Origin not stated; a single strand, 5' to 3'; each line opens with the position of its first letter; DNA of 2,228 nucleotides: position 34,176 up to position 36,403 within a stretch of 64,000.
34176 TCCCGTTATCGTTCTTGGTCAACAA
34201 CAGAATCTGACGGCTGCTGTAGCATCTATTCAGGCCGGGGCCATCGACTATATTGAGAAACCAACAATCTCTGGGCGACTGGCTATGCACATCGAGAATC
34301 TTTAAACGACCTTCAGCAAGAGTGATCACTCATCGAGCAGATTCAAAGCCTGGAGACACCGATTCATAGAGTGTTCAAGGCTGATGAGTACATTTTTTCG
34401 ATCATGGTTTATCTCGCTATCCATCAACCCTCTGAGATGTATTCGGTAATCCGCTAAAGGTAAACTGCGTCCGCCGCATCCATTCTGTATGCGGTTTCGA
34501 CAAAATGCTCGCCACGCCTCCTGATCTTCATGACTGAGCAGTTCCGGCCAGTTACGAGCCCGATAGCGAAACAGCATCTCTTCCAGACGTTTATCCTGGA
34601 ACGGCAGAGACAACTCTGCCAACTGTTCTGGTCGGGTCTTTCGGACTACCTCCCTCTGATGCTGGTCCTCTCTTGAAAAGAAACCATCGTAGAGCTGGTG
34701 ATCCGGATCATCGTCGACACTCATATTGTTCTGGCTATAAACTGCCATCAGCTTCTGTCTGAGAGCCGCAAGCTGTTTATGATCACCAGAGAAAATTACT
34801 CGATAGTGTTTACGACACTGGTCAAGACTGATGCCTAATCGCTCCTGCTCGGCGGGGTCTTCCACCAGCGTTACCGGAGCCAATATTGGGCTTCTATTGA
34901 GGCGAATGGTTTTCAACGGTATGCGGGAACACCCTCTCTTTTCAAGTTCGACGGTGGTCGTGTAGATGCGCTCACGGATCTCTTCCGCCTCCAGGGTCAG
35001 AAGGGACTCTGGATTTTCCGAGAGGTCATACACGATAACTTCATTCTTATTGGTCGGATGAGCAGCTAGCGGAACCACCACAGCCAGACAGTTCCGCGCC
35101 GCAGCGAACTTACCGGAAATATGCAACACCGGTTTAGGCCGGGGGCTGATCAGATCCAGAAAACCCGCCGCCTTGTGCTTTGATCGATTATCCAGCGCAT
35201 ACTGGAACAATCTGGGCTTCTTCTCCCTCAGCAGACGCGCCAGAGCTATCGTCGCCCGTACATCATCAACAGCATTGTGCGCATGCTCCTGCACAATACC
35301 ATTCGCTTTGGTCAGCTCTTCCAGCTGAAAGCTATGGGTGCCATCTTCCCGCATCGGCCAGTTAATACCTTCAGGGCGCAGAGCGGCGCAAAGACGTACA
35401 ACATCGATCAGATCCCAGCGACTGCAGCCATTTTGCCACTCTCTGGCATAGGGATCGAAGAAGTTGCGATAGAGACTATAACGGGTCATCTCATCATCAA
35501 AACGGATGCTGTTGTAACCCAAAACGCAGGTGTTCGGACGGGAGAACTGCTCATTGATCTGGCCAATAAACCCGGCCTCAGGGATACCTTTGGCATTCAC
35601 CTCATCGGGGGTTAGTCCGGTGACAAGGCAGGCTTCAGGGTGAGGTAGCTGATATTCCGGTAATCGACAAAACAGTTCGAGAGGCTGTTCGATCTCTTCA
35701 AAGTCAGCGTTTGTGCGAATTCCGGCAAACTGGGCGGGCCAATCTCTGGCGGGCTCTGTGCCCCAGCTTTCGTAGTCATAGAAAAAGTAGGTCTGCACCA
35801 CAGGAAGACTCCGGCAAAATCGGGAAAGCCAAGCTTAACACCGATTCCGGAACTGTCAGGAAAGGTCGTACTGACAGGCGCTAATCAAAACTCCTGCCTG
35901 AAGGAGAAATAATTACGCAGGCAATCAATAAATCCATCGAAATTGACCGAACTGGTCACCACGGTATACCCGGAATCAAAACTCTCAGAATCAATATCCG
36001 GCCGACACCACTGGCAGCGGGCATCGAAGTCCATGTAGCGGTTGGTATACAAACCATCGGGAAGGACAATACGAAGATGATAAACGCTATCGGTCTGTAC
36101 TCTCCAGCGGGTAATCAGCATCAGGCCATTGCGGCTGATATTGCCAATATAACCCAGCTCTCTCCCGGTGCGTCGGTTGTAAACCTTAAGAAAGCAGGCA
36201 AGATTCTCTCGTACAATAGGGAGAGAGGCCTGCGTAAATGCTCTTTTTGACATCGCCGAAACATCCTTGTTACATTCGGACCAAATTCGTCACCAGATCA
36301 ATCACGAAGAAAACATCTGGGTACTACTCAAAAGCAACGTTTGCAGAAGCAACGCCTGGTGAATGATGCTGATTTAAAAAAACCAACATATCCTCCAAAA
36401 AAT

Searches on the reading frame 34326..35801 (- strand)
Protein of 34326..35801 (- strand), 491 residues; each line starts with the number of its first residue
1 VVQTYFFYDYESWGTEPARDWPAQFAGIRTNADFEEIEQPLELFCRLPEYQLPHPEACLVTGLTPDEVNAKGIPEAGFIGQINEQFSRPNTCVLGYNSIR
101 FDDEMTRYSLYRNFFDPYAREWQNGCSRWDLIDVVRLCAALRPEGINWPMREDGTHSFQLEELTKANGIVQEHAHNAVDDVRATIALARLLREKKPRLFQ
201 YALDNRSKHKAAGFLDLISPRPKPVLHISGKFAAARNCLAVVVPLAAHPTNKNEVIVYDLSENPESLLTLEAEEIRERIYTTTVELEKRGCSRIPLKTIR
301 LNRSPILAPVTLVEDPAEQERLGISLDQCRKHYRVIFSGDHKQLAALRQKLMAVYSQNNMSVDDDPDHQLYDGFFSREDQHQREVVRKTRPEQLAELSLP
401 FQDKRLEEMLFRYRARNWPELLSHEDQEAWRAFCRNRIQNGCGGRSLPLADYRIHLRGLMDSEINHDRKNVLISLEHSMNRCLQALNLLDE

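Call 7: search_protein_families(library=pfam, proteins=[window:34326-35801:-], max_evalue=0.001)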
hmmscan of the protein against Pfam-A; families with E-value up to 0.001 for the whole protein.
window:34326-35801:- (491 aa): 2 families
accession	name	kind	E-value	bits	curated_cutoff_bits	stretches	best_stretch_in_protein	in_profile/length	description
PF08411.15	Exonuc_X-T_C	-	2.8e-85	286.2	27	1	206-473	1-261/269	Exonuclease C-terminal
PF00929.31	RNase_T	-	3.9e-16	60.5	24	1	7-187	2-163/164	Exonuclease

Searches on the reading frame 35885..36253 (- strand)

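Call 7: search_protein_families(library=pfam, proteins=[window:35885-36253:-], max_evalue=0.001)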
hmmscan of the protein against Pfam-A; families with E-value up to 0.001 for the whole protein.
window:35885-36253:- (122 aa): 1 family
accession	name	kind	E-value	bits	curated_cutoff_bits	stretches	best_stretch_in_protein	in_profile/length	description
PF07238.19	PilZ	-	2.8e-05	24.8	22.5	1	30-90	21-79/102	PilZ domain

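Call 62: search_protein_families(library=ncbifam, proteins=[window:35885-36253:-], max_evalue=0.001)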
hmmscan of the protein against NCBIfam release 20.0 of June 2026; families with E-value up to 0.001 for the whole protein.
window:35885-36253:- (122 aa): 0 families
